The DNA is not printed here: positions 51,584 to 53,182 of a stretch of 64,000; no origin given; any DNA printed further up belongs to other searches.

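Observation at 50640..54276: Aminotransferase, ATP-grasp ligase and opine-dehydrogenase trio inside an ABC-transporter glycan locus: predicted opine-type decoration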

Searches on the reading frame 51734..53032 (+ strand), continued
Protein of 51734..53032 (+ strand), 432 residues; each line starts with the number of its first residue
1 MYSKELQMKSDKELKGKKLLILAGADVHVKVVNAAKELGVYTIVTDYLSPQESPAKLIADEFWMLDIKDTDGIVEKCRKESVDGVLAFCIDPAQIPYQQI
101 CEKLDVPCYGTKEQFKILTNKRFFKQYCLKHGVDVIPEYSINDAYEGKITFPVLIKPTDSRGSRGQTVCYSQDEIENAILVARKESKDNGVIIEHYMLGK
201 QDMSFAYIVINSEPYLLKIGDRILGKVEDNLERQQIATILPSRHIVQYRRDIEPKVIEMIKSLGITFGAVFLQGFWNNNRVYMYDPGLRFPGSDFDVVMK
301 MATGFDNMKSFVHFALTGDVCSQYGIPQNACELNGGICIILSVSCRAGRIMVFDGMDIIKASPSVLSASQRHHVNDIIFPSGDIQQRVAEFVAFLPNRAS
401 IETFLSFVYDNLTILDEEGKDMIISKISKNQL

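Call 47: find_related_loci(query=A1, collection=metagenome_contigs, flank=6000)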
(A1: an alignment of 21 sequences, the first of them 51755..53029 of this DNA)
Query A1 (425 aa) in metagenome_contigs; peptide patterns used: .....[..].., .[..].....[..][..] (x = any residue, [..] = any of these).
324 stretches matched a pattern; 64 encode a relative of the query (tblastn E <= 1e-3); 62 distinct loci.
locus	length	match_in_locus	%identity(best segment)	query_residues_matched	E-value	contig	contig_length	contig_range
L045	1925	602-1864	72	5-425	0e+0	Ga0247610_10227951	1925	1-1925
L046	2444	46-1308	71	5-425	0e+0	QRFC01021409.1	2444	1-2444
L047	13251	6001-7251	66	5-421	0e+0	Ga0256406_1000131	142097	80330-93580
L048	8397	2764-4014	66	5-421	0e+0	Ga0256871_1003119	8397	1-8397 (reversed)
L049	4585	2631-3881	66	5-421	0e+0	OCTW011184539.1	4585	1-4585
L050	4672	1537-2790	67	3-420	0e+0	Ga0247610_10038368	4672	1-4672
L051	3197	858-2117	65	1-420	0e+0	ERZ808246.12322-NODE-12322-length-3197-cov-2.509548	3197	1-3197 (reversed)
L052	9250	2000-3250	64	3-419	0e+0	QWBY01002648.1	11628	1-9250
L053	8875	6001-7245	64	6-420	3e-180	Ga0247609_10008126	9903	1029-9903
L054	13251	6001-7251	62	4-420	1e-178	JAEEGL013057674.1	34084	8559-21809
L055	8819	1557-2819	61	5-425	7e-178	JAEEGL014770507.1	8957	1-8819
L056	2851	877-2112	62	10-421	0e+0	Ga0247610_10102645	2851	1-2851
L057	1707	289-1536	61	5-420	0e+0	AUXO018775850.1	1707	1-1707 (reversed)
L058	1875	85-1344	62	3-420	0e+0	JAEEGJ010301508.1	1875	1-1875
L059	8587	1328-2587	59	1-420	1e-175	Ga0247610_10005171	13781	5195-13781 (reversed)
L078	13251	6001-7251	54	5-423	3e-144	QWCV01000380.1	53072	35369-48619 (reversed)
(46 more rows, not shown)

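Call 58: search_solved_structures(query=L078:7285-8646:+, max_evalue=0.00001)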
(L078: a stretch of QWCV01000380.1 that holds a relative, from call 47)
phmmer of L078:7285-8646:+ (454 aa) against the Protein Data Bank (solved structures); distinct sequences matched with E-value up to 0.00001: 10.
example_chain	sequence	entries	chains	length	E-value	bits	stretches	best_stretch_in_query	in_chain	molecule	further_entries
7bra_A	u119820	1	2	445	9.1e-27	97.2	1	26-426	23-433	Bacillus subtilis IRG1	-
7e9d_A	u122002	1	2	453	1.6e-25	93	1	26-430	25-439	IRG1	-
2hp3_A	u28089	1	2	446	3.3e-18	69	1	35-339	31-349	IDS-epimerase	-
2hp0_A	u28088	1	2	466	3.7e-18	68.8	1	35-339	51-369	IDS-epimerase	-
7br9_A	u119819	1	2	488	1e-07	34.4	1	22-425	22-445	Cis-aconitate decarboxylase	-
6r6t_A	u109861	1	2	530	1.4e-07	33.9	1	22-425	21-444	Cis-aconitate decarboxylase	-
12vw_A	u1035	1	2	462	2.1e-06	30.1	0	28-425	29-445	Cis-aconitate decarboxylase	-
12ux_A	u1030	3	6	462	2.2e-06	30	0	28-232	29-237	Cis-aconitate decarboxylase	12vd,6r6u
12vt_A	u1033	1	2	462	2.6e-06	29.8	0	28-425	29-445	Cis-aconitate decarboxylase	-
12vq_A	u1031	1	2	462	9.1e-06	28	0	28-232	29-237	Cis-aconitate decarboxylase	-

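Call 60: predict_structure(alignment_id=A1)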
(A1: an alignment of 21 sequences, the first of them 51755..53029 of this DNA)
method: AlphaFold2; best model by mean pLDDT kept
length: 425 residues; sequences in the alignment: 21
mean_pLDDT: 91.2   pTM: 0.89
mean pLDDT of the five models: 91.2, 90.8, 90.5, 90.3, 89.9
residues with pLDDT >= 90: 314; 70-90: 99; 50-70: 10; < 50: 2
segments of 3 or more residues with pLDDT < 50: none
pLDDT, mean of each block of 10 residues (from residue 1): 75 82 90 92 84 91 95 95 74 95 89 92 96 93 93 81 94 91 93 93 97 92 85 96 97 96 93 91 78 94 95 95 95 95 97 95 91 82 95 95 97 95 81
secondary structure, 60 per line:
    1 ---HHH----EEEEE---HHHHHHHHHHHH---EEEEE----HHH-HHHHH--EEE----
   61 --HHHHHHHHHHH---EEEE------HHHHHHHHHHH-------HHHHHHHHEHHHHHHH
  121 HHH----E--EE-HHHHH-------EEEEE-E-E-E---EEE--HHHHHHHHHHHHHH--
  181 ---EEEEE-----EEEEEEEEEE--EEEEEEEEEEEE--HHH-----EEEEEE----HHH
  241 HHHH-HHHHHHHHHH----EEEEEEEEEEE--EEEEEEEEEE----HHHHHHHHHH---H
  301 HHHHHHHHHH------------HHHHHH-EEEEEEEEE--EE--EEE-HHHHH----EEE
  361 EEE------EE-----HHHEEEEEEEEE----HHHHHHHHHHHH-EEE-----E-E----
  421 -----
elements in order: E11-15 H19-30 E34-38 H47-51 E54-56 H63-73 E77-80 H87-97 H105-112 H114-123 H134-138 E146-150 E160-162 H165-178 E184-188 E194-203 E206-217 E228-233 H238-244 H246-255 E260-270 E273-282 H287-296 H300-310 H323-328 E330-338 E345-347 H349-353 E358-363 E380-388 H393-404 E406-408

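Call 63: fold_search(model_id=the predicted structure, library=pdb)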
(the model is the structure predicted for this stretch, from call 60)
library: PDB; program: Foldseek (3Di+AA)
matches with E <= 10: 1981; with E <= 0.001: 446
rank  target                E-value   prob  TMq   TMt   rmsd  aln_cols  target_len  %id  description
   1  4dim                  4.4e-27  1.00  0.71  0.76   5.4       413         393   17  Crystal structure of phosphoribosylglycinamide synthetase from Anaerococcus prevotii (released 2012-02-29)
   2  3vot_B                1.4e-25  1.00  0.76  0.81   3.9       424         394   17  Crystal structure of L-amino acid ligase from Bacillus licheniformis (released 2012-11-07)
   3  3jzi_B                1.3e-24  1.00  0.70  0.67   5.2       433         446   17  Crystal structure of biotin carboxylase from E. Coli in complex with benzimidazole series (released 2009-11-03)
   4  3vot_A                1.5e-24  1.00  0.78  0.80   3.8       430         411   17  Crystal structure of L-amino acid ligase from Bacillus licheniformis (released 2012-11-07)
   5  7kct_A                2.2e-24  1.00  0.72  0.68   4.9       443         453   17  Crystal Structure of the Hydrogenobacter thermophilus 2-Oxoglutarate Carboxylase (OGC) Biotin Carboxylase (BC) Domain  (released 2021-01-27)
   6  9eb8_A                2.3e-24  1.00  0.71  0.66   4.9       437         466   17  Crystal Structure of Biotin Carboxylase from Ankistrodesmus in Complex with ADP (released 2025-11-19)
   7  2v58_B                2.4e-24  1.00  0.67  0.65   5.8       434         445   16  CRYSTAL STRUCTURE OF BIOTIN CARBOXYLASE FROM E.COLI IN COMPLEX WITH POTENT INHIBITOR 1 (released 2009-01-13)
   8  2v58_A                3.5e-24  1.00  0.69  0.66   5.4       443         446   16  CRYSTAL STRUCTURE OF BIOTIN CARBOXYLASE FROM E.COLI IN COMPLEX WITH POTENT INHIBITOR 1 (released 2009-01-13)
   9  3lp8                  7.3e-24  1.00  0.68  0.68   5.1       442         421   16  Crystal structure of phosphoribosylamine-glycine ligase from Ehrlichia chaffeensis (released 2010-02-23)
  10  3rv3_A                9.9e-24  1.00  0.72  0.69   4.7       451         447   17  Crystal structure of E.coli biotin carboxylase in complex with two ADP and one Mg ion (released 2011-05-18)
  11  3rv4                  1.3e-23  1.00  0.72  0.69   4.6       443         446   17  Crystal structure of E.coli biotin carboxylase R16E mutant in complex with Mg-ADP and bicarbonate (released 2011-05-18)
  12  2j9g_A                1.3e-23  1.00  0.68  0.66   5.5       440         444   16  Crystal structure of Biotin carboxylase from E. coli in complex with AMPPNP and ADP (released 2008-09-09)
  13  7kc7_A                1.5e-23  1.00  0.70  0.66   5.1       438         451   17  Biotin Carboxylase domain of Thermophilic 2-Oxoglutarate Carboxylase bound to ADP without Magnesium with disordered ph (released 2021-01-27)
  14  3vmm                  1.5e-23  1.00  0.69  0.63   5.8       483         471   15  Crystal structure of BacD, an L-amino acid dipeptide ligase from Bacillus subtilis (released 2012-04-11)
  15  1dv2_A                1.6e-23  1.00  0.66  0.63   6.0       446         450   17  The structure of biotin carboxylase, mutant E288K, complexed with ATP (released 2000-06-09)
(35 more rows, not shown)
